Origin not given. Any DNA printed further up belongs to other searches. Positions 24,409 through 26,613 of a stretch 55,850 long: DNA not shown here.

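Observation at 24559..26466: UvrA-derived pseudo-ATPase: nucleotide-binding motifs eroded, zinc-module cysteines kept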

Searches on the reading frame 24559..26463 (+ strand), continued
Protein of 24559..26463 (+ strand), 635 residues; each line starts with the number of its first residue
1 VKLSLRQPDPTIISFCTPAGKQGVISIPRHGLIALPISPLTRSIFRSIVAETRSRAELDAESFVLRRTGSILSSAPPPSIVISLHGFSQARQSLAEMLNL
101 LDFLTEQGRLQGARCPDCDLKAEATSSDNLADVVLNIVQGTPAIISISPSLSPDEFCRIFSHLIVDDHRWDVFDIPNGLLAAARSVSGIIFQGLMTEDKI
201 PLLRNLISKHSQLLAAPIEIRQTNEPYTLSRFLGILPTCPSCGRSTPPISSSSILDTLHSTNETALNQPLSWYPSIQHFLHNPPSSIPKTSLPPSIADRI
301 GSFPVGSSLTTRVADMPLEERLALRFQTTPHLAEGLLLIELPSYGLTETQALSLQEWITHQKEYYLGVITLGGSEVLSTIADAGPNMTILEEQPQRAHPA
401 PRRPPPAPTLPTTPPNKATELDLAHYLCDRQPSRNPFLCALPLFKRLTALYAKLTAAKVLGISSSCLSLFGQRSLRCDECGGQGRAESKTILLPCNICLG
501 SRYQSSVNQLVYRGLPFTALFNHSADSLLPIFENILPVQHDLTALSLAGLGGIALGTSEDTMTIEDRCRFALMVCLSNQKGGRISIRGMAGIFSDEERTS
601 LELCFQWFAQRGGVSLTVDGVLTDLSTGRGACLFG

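Call 30: find_encoding_contigs(protein=P0012, flank=10000, max_places=3)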
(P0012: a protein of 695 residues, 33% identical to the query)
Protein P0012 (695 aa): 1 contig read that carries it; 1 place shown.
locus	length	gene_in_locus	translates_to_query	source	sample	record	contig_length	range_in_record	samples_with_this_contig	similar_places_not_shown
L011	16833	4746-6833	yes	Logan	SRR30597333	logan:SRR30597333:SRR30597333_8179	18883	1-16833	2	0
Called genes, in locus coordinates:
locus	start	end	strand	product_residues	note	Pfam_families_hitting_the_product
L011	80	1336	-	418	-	PF06723:MreB_Mbl, PF00022:Actin (weak), PF00012:HSP70, PF14450:FtsA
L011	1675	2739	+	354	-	PF00437:T2SSE, PF04851:ResIII (faint), PF25199:nSTAND_NTPase5 (weak), PF13401:AAA_22 (faint), PF13555:AAA_29 (weak)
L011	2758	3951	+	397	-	PF00437:T2SSE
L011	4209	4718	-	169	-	PF01126:Heme_oxygenase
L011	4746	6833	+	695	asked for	-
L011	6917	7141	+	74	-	-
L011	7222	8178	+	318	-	PF01571:GCV_T (weak)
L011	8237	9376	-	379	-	PF00140:Sigma70_r1_2, PF04542:Sigma70_r2, PF04545:Sigma70_r4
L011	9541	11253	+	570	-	PF05157:MshEN, PF00437:T2SSE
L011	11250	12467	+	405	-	PF28597:T2SSF_N (weak), PF00482:T2SSF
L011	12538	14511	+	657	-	PF00989:PAS (weak), PF08448:PAS_4 (weak), PF13188:PAS_8, PF00158:Sigma54_activat, PF14532:Sigma54_activ_2, PF07728:AAA_5, PF25601:AAA_lid_14, PF02954:HTH_8, +1 more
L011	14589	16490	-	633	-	PF02784:Orn_Arg_deC_N, PF17810:Arg_decarb_HB, PF17944:Arg_decarbox_C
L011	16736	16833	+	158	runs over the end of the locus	-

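Call 35: predict_structure(alignment_id=A4)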
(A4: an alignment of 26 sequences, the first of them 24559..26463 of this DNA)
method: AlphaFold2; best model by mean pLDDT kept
length: 635 residues; sequences in the alignment: 26
mean_pLDDT: 82.6   pTM: 0.71
mean pLDDT of the five models: 82.6, 81.0, 78.6, 78.6, 77.1
residues with pLDDT >= 90: 279; 70-90: 262; 50-70: 38; < 50: 56
segments of 3 or more residues with pLDDT < 50: 1-5, 57-69, 390-415, 626-635
pLDDT, mean of each block of 10 residues (from residue 1): 58 79 85 88 86 60 34 78 73 88 91 93 90 94 93 89 93 88 91 95 91 83 92 93 91 87 63 91 84 77 84 87 81 86 83 90 90 86 58 32 35 57 85 90 96 97 95 93 78 86 95 96 96 96 95 93 90 90 86 87 90 82 48 31
secondary structure, 60 per line:
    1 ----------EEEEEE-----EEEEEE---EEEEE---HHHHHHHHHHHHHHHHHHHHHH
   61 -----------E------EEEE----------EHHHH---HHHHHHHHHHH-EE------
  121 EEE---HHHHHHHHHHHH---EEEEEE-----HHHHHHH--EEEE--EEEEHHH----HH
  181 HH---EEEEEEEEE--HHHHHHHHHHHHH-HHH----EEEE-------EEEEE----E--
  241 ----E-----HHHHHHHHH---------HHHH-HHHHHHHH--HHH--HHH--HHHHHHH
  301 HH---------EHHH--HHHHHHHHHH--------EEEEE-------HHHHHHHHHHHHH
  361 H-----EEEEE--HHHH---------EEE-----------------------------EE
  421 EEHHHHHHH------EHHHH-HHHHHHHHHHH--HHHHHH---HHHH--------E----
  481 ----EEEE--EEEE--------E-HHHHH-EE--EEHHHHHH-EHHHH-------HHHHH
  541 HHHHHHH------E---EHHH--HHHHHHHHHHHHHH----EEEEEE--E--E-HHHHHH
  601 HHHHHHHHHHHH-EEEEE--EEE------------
elements in order: E11-16 E22-27 E31-35 H39-60 E79-82 H94-97 H101-111 E121-123 H127-138 E142-147 H153-159 E162-165 E168-171 H179-182 E186-194 H197-209 E218-221 E229-233 H251-259 H269-272 H274-281 H294-302 H318-327 E336-340 H348-361 E367-371 H374-377 E387-389 E419-422 H423-429 H437-440 H442-452 H455-460 H464-467 E485-488 E491-494 H505-509 H517-522 H525-528 H536-547 H564-577 E582-587 H595-612 E614-618 E621-623

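Call 38: fold_search(model_id=the predicted structure, library=pdb)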
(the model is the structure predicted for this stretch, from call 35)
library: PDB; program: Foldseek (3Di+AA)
matches with E <= 10: 1189; with E <= 0.001: 39
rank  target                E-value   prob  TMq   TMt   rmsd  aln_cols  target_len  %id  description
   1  9gy7_A                7.1e-24  1.00  0.52  0.46  11.0       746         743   16  C. thermocellum UvrA-UvrB in complex with DNA with a fluorescein modification and AMPPNP (released 2025-12-24)
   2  3pih_A                2.2e-22  1.00  0.51  0.41  12.0       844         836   14  T. maritima UvrA in complex with fluorescein-modified DNA (released 2011-01-19)
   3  3zqj_A                1.2e-21  1.00  0.56  0.40  12.6       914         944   14  Mycobacterium tuberculosis UvrA (released 2011-06-22)
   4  3uwx_A                1.4e-21  1.00  0.55  0.40  13.2       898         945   14  Crystal structure of UvrA-UvrB complex (released 2012-02-08)
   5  9ga3_B                1.8e-21  1.00  0.64  0.51   8.6       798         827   15  MtUvrA2UvrB bound to damaged oligonucleotide (released 2025-04-23)
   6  3zqj_D                1.3e-20  1.00  0.54  0.39  14.1       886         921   15  Mycobacterium tuberculosis UvrA (released 2011-06-22)
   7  2r6f_A                1.5e-20  1.00  0.58  0.43  11.1       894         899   13  Crystal Structure of Bacillus stearothermophilus UvrA (released 2008-01-08)
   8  3zqj_B                2.4e-20  1.00  0.53  0.39  14.4       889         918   16  Mycobacterium tuberculosis UvrA (released 2011-06-22)
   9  3zqj_C                9.7e-20  1.00  0.53  0.40  14.1       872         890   15  Mycobacterium tuberculosis UvrA (released 2011-06-22)
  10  9gxp_A                3.2e-19  1.00  0.44  0.37  18.9       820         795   15  C. thermocellum UvrA in complex with DNA with an abasic site (basal conformation) (released 2025-12-24)
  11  9gxu_A                3.8e-19  1.00  0.43  0.35  19.8       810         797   13  C. thermocellum UvrA (K647A) in complex with DNA with a fluorescein modification (basal conformation) (released 2025-12-24)
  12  3zqj_E                1.9e-18  1.00  0.51  0.37  19.2       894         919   14  Mycobacterium tuberculosis UvrA (released 2011-06-22)
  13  9ga5_A                2.2e-18  1.00  0.46  0.38  19.2       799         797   16  MtUvrA2 bound to endogenous E. coli DNA (released 2025-04-23)
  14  9gxs_A                3.0e-18  1.00  0.44  0.37  19.5       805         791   14  C. thermocellum UvrA in complex with DNA with a fluorescein modification (basal conformation) (released 2025-12-24)
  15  2r6f_B                3.7e-18  1.00  0.52  0.39  20.3       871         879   13  Crystal Structure of Bacillus stearothermophilus UvrA (released 2008-01-08)
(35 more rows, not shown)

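Call 50: predict_structure(alignment_id=A5)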
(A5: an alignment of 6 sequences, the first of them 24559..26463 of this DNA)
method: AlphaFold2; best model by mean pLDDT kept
length: 635 residues; sequences in the alignment: 6
mean_pLDDT: 66.3   pTM: 0.39
mean pLDDT of the five models: 66.3, 64.3, 59.7, 57.1, 54.0
residues with pLDDT >= 90: 0; 70-90: 343; 50-70: 162; < 50: 130
segments of 3 or more residues with pLDDT < 50: 1-7, 56-69, 177-184, 389-416, 460-515, 624-635
pLDDT, mean of each block of 10 residues (from residue 1): 44 71 77 82 77 46 33 68 62 80 82 83 73 80 76 67 67 58 59 81 72 64 73 68 71 75 58 85 77 69 74 76 66 78 67 78 83 77 53 33 30 47 77 79 76 56 44 32 30 31 37 53 83 72 87 87 88 80 77 79 78 71 41 27
secondary structure, 60 per line:
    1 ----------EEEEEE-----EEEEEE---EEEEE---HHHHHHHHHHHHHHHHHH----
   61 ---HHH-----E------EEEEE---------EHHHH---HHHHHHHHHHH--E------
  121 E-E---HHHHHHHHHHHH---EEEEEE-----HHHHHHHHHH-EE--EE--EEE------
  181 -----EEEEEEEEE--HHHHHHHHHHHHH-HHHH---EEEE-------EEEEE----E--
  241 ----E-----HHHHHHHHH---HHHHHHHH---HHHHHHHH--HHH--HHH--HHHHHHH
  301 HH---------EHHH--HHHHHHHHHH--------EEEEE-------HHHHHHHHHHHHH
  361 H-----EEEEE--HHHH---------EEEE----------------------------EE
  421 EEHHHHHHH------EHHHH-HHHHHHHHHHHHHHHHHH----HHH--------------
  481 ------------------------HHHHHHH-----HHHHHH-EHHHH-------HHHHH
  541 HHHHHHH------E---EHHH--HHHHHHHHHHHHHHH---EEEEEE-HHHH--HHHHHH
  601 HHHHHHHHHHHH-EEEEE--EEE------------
elements in order: E11-16 E22-27 E31-35 H39-56 E79-83 H94-97 H101-111 H127-138 E142-147 H153-162 E172-174 E186-194 H197-209 H211-214 E218-221 E229-233 H251-259 H263-270 H274-281 H294-302 H318-327 E336-340 H348-361 E367-371 H374-377 E387-390 E419-422 H423-429 H437-440 H442-459 H505-511 H517-522 H525-528 H536-547 H564-578 E582-587 H589-592 H595-612 E614-618 E621-623

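Call 53: fold_search(model_id=the predicted structure, library=pdb)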
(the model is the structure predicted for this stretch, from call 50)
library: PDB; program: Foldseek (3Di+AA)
matches with E <= 10: 1166; with E <= 0.001: 39
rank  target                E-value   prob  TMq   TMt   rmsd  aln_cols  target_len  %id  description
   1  9gy7_A                1.4e-16  1.00  0.27  0.24  25.7       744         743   14  C. thermocellum UvrA-UvrB in complex with DNA with a fluorescein modification and AMPPNP (released 2025-12-24)
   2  3pih_A                6.2e-16  1.00  0.35  0.28  26.4       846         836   14  T. maritima UvrA in complex with fluorescein-modified DNA (released 2011-01-19)
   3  2r6f_A                7.4e-16  1.00  0.34  0.25  24.5       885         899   13  Crystal Structure of Bacillus stearothermophilus UvrA (released 2008-01-08)
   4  3uwx_A                1.8e-15  1.00  0.32  0.22  27.4       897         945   13  Crystal structure of UvrA-UvrB complex (released 2012-02-08)
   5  9ga3_B                3.9e-15  1.00  0.35  0.29  23.9       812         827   15  MtUvrA2UvrB bound to damaged oligonucleotide (released 2025-04-23)
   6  9gxu_A                3.4e-14  1.00  0.27  0.22  22.7       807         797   14  C. thermocellum UvrA (K647A) in complex with DNA with a fluorescein modification (basal conformation) (released 2025-12-24)
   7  2r6f_B                4.2e-14  1.00  0.29  0.22  25.1       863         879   13  Crystal Structure of Bacillus stearothermophilus UvrA (released 2008-01-08)
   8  3zqj_D                5.6e-14  1.00  0.33  0.24  22.8       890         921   14  Mycobacterium tuberculosis UvrA (released 2011-06-22)
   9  3zqj_A                7.5e-14  1.00  0.35  0.25  22.0       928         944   13  Mycobacterium tuberculosis UvrA (released 2011-06-22)
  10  9gxs_A                8.9e-14  1.00  0.25  0.20  23.9       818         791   13  C. thermocellum UvrA in complex with DNA with a fluorescein modification (basal conformation) (released 2025-12-24)
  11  9gxp_A                3.5e-13  1.00  0.25  0.20  24.0       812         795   14  C. thermocellum UvrA in complex with DNA with an abasic site (basal conformation) (released 2025-12-24)
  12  9gxv_A                3.7e-13  1.00  0.26  0.21  23.7       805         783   13  C. thermocellum UvrA in complex with DNA with a fluorescein modification and ADP (basal conformation) (released 2025-12-24)
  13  3zqj_B                6.6e-13  1.00  0.26  0.20  24.4       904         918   13  Mycobacterium tuberculosis UvrA (released 2011-06-22)
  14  9ga5_A                9.8e-13  1.00  0.26  0.21  23.1       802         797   15  MtUvrA2 bound to endogenous E. coli DNA (released 2025-04-23)
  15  3zqj_C                1.1e-12  1.00  0.33  0.25  23.0       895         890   14  Mycobacterium tuberculosis UvrA (released 2011-06-22)
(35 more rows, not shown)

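Call 54: list_cluster_members(proteins=[P0011, P0012, P0013, P0014, P0015, P0016, P0017, P0021])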
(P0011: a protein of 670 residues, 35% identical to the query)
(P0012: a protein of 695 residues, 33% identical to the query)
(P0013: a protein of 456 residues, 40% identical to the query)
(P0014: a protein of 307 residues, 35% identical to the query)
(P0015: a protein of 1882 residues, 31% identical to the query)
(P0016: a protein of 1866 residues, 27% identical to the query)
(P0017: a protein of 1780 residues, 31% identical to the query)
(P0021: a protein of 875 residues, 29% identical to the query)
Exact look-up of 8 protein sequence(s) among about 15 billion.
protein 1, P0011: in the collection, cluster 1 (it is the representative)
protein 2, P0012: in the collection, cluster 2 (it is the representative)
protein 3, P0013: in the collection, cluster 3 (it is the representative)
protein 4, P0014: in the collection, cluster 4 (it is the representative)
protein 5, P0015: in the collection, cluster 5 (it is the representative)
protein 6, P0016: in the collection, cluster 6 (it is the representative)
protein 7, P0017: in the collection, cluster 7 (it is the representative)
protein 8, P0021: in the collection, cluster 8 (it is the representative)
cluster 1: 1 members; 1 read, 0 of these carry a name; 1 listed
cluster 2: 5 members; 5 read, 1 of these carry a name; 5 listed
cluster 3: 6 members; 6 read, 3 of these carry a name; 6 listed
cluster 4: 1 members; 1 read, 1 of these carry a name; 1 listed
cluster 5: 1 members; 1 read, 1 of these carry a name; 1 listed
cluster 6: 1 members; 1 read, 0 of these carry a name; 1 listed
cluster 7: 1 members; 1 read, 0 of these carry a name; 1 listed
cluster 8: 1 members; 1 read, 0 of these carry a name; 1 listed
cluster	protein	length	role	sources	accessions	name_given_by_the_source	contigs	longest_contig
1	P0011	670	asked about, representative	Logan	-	-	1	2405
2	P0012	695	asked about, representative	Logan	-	-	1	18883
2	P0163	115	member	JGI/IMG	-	hypothetical protein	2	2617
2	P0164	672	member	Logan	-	-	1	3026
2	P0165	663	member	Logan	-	-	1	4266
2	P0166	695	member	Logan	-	-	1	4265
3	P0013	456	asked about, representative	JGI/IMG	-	hypothetical protein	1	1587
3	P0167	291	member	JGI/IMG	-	hypothetical protein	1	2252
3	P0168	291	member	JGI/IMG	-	hypothetical protein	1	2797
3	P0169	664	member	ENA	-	-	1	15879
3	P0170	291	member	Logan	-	-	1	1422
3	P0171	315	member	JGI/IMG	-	-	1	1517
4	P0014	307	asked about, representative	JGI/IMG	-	hypothetical protein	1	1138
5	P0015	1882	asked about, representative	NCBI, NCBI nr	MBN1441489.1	MAG: excinuclease ABC subunit UvrA, partial [Planctomycetes bacterium] | excinuclease ABC subunit UvrA [Planctomycetota bacterium]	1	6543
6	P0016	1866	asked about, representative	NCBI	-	-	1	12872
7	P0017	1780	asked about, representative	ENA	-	-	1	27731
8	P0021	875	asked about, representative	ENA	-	-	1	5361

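Call 55: search_protein_families(library=pfam, proteins=[P0015], max_evalue=0.01)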
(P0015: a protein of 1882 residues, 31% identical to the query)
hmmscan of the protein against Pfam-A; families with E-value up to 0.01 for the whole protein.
P0015 (1882 aa): 39 families (the best 25 are shown)
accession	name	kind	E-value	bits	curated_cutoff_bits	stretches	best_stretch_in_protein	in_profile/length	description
PF00005.33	ABC_tran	-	2.1e-36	126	25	2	806-845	101-137/137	ABC transporter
PF17760.6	UvrA_inter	-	9.7e-23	80.6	23.3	2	1096-1185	20-105/109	UvrA interaction domain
PF02463.25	SMC_N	-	6.1e-19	68.8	40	0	1765-1838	136-209/220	RecF/RecN/SMC N terminal domain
PF13191.12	AAA_16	-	5.3e-16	60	32.6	1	1568-1606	24-63/167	AAA ATPase domain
PF13304.12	AAA_21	-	2e-15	58.1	27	0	481-537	247-304/304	AAA domain, putative AbiEii toxin, Type IV TA system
PF13555.12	AAA_29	-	2.6e-15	56.3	27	0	1571-1587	23-39/61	P-loop containing region of AAA domain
PF03193.22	RsgA_GTPase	-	2.5e-12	47.4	30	0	944-992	79-126/174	RsgA GTPase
PF20703.3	nSTAND1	-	1.5e-11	45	27.1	0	958-989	19-50/379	Novel STAND NTPase 1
PF13481.12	AAA_25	-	4.7e-11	43.1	27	0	29-54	29-54/195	AAA domain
PF13401.12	AAA_22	-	3.2e-10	40.9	27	0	1572-1608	7-33/130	AAA domain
PF17755.6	UvrA_DNA-bind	-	1.3e-09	38.8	23.2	1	295-359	1-65/110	UvrA DNA-binding domain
PF01443.25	Viral_helicase1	-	1.5e-08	35.2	21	0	1574-1593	2-21/228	Viral superfamily 1 RNA helicase core domain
PF13238.12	AAA_18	-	4.8e-08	34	29.4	0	1574-1593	2-21/128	AAA domain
PF05729.18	NACHT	-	5e-08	33.4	26.7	0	620-639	2-21/167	NACHT domain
PF25199.1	nSTAND_NTPase5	-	1.2e-07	32.1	34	0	594-650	18-72/145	Novel STAND NTPase 5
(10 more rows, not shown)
